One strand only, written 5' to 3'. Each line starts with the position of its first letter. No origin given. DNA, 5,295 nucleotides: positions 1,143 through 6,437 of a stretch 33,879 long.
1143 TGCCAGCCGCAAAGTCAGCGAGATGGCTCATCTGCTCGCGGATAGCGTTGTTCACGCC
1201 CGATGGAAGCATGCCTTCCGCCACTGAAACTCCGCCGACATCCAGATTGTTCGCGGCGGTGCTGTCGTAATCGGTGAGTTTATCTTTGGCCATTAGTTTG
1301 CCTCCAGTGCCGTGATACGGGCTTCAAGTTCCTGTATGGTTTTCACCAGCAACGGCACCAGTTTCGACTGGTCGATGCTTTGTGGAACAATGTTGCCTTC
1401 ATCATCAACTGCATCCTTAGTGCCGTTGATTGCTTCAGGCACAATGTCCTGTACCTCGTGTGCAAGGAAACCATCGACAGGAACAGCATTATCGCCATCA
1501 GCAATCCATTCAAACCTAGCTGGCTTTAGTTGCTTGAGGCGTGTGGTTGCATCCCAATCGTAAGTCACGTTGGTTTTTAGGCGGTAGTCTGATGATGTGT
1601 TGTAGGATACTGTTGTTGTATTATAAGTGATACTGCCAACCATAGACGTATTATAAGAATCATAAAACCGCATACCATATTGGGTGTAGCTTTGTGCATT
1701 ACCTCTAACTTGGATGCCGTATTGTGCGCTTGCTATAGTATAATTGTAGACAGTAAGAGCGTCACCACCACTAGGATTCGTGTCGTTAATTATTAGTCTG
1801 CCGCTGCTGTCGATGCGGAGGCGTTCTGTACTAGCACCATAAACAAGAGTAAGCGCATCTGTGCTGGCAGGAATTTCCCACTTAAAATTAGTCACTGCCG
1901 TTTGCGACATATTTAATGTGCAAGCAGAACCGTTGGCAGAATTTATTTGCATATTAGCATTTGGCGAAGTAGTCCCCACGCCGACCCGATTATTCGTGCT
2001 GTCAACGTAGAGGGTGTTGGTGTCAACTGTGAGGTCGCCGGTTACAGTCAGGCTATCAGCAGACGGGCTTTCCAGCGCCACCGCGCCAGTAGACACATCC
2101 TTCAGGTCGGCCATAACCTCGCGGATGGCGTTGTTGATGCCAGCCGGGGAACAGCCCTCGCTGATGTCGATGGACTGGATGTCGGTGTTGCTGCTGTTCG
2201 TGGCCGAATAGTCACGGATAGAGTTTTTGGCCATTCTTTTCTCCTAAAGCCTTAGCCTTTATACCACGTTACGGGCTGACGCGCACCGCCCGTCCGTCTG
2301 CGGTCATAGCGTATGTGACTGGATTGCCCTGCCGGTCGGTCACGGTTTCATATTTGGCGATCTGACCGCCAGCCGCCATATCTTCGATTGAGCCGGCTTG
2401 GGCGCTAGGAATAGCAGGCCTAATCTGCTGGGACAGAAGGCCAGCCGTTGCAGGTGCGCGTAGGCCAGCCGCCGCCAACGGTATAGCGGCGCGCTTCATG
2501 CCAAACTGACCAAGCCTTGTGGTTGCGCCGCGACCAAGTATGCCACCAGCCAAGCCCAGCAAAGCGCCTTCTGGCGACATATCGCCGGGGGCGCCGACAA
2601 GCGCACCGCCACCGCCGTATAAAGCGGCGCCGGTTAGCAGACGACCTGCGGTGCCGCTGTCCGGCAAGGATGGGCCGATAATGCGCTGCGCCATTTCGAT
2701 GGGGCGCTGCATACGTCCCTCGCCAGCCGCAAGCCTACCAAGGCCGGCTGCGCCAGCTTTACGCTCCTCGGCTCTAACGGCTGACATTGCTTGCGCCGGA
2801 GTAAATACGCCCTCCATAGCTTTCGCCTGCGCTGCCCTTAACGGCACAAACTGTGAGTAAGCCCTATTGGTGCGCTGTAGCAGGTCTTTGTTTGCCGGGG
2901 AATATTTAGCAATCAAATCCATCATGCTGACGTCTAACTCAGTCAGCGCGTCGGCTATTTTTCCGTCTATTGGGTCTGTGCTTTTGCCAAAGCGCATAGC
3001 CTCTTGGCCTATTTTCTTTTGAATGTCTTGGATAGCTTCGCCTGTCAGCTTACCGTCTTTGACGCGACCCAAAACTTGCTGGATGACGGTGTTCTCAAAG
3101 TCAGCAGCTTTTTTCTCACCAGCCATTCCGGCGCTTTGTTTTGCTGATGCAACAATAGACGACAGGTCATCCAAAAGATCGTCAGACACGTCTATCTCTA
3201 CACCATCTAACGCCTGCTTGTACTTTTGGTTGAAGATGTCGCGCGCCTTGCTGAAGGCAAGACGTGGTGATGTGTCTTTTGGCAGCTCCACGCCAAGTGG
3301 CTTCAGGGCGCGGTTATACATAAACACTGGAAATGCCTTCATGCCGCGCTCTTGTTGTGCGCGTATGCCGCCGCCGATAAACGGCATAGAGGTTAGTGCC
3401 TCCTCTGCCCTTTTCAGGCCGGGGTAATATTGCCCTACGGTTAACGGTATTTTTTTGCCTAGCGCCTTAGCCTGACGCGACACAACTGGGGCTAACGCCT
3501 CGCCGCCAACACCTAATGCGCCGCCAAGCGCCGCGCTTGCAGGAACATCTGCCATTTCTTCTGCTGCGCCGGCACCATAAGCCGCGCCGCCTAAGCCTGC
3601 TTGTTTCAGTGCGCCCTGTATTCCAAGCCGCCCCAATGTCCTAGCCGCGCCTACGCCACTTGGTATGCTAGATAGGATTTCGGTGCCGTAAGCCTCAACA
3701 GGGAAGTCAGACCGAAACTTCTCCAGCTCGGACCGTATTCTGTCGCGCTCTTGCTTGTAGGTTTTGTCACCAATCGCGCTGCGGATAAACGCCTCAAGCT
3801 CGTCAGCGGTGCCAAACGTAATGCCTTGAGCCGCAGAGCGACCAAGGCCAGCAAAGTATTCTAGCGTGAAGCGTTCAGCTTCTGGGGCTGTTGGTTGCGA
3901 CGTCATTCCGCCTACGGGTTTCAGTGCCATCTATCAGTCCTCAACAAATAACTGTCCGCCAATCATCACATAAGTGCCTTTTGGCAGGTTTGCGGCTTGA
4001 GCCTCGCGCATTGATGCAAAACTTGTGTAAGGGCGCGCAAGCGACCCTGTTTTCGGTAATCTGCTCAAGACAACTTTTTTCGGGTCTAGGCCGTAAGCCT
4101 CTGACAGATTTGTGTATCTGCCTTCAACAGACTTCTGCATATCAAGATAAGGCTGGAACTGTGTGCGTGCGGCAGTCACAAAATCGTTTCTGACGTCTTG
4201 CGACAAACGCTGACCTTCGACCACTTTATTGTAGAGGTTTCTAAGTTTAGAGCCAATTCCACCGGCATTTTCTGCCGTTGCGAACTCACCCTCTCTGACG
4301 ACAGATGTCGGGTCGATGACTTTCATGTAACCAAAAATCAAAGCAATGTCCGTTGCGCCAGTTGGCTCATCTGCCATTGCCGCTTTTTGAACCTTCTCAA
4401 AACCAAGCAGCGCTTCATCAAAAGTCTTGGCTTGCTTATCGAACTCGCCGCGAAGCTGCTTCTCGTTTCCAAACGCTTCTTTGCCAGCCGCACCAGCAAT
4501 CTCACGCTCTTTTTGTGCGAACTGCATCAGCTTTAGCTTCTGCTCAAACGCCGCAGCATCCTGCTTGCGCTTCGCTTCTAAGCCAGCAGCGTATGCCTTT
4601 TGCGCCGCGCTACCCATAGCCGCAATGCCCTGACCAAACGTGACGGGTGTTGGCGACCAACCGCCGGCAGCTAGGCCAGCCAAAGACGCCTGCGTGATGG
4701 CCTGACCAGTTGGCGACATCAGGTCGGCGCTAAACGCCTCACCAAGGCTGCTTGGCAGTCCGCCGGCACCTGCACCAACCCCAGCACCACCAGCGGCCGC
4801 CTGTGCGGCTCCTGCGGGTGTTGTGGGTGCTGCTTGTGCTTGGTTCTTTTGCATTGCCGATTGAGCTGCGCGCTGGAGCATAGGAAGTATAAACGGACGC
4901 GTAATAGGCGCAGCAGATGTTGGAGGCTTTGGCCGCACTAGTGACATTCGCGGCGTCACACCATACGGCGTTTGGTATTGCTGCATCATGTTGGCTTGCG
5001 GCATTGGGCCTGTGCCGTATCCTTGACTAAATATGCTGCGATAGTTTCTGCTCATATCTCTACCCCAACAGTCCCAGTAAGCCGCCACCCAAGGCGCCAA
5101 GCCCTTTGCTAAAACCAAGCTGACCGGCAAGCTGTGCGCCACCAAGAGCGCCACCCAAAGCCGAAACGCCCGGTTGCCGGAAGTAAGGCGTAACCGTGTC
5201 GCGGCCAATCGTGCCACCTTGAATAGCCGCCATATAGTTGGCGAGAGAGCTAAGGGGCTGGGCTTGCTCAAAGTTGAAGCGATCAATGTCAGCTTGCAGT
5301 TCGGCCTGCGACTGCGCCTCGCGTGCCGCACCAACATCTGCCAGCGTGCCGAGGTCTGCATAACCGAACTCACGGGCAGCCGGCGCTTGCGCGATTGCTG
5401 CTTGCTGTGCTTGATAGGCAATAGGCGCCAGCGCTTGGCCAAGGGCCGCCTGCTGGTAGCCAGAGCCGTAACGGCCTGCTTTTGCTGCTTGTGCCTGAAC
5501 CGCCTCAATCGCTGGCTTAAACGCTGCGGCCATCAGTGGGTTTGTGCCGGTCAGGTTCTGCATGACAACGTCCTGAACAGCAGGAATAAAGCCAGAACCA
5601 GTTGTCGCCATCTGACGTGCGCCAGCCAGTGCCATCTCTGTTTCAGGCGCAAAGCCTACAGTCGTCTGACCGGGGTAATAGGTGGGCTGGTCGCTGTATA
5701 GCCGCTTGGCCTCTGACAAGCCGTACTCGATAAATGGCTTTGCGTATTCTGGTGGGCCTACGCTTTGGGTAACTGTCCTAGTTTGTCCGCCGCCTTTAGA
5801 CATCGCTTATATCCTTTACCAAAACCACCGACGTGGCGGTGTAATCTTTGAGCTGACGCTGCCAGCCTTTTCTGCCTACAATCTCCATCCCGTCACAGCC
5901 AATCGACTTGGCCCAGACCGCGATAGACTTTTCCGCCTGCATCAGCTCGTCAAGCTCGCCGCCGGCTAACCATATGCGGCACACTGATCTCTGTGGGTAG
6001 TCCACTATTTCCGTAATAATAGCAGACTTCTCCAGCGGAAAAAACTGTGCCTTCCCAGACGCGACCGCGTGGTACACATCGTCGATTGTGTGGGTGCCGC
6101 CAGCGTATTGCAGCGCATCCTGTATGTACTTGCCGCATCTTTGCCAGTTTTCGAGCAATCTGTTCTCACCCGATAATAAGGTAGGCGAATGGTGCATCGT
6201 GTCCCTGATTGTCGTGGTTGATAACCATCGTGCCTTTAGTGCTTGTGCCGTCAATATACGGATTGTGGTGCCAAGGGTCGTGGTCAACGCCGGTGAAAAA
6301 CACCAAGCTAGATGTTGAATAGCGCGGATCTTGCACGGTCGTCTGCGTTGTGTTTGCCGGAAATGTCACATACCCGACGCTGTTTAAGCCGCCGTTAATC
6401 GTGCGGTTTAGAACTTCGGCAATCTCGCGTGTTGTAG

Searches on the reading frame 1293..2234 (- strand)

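Call 50: search_protein_families(library=phrogs, proteins=[window:1293-2234:-], max_evalue=0.001)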
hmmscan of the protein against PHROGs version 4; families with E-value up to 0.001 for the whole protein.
window:1293-2234:- (313 aa): 21 families
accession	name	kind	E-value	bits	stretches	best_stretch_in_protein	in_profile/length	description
phrog_19195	-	head and packaging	2.5e-36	125.8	2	75-282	1144-1353/1425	virion structural protein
phrog_18345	-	tail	1.2e-35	124.2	1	135-312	773-948/956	tail fiber protein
phrog_9942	-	tail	8.5e-31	107.8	1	200-312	911-1039/1178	tail fiber protein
phrog_22896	-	tail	3.8e-28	99.2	1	138-311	638-805/808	tail protein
phrog_1980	-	tail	9.6e-20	72.3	1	68-313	171-429/449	tail fiber protein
phrog_6921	-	tail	1.8e-18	67.7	1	79-312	490-729/738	tail fiber protein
phrog_5668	-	tail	2.7e-18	66.2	1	84-312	1291-1556/1567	tail fiber protein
phrog_18673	-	tail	7.2e-13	49.4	1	72-280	113-311/373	tail fiber protein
phrog_1699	-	tail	1.8e-12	47.7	1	48-312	710-989/1000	long tail fiber protein distal subunit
phrog_24607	-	tail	5.5e-12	45.9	1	72-284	360-569/674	tail protein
phrog_5481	-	tail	6.6e-11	42.4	1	153-311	864-1016/1043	tail fiber protein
phrog_5906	-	unknown function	3.8e-09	37.8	1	62-104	21-63/197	-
phrog_1417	-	unknown function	1.1e-08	35.7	1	62-103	23-64/464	-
phrog_4563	-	tail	2.3e-08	34.7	1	174-312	189-327/346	tail fiber protein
phrog_28992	-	unknown function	5.3e-08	33.4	1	206-303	240-325/343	-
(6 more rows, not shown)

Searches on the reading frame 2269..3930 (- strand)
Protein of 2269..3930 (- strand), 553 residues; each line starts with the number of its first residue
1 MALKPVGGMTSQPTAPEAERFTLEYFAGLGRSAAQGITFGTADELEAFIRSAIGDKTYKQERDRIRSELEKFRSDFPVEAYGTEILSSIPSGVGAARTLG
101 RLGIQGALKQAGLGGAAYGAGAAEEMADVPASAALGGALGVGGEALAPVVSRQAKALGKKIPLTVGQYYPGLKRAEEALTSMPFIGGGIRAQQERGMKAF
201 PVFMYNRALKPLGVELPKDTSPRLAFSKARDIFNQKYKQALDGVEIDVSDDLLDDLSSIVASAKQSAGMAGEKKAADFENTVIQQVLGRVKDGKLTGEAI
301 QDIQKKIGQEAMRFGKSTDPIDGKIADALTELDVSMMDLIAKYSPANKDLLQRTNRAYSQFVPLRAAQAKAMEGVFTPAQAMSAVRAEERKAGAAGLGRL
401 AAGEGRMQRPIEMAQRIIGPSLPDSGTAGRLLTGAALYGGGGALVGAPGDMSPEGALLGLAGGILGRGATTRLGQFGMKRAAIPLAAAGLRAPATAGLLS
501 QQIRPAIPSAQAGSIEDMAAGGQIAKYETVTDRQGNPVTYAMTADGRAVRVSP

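Call 50: search_protein_families(library=phrogs, proteins=[window:2269-3930:-], max_evalue=0.001)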
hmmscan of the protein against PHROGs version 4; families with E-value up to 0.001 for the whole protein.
window:2269-3930:- (553 aa): 1 family
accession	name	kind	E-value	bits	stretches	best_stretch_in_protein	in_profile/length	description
phrog_26400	-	DNA, RNA and nucleotide metabolism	3.7e-21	76.6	1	93-467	188-530/589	DNA ejection protein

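Call 51: search_protein_families(library=pfam, proteins=[window:2269-3930:-], max_evalue=0.01)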
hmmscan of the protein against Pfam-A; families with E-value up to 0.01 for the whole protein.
window:2269-3930:- (553 aa): 0 families

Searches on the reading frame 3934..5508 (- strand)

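Call 50: search_protein_families(library=phrogs, proteins=[window:3934-5508:-], max_evalue=0.001)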
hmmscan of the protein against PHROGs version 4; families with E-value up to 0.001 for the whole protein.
window:3934-5508:- (524 aa): 1 family
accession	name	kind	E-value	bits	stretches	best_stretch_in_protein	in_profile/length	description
phrog_13634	-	unknown function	1.8e-25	90.7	1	345-479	216-350/403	-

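Call 51: search_protein_families(library=pfam, proteins=[window:3934-5508:-], max_evalue=0.01)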
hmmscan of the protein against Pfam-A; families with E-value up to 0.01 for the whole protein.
window:3934-5508:- (524 aa): 0 families

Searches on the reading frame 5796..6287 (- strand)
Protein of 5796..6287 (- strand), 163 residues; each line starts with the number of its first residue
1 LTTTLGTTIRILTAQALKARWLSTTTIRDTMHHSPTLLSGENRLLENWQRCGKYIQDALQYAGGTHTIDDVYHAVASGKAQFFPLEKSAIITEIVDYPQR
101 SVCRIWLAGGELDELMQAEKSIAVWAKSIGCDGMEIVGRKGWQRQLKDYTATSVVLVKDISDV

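Call 50: search_protein_families(library=phrogs, proteins=[window:5796-6287:-], max_evalue=0.001)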
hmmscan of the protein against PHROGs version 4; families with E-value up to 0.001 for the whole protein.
window:5796-6287:- (163 aa): 1 family
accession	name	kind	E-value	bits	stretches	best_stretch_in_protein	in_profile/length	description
phrog_22172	-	unknown function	1.5e-06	29.4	1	52-147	14-113/129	-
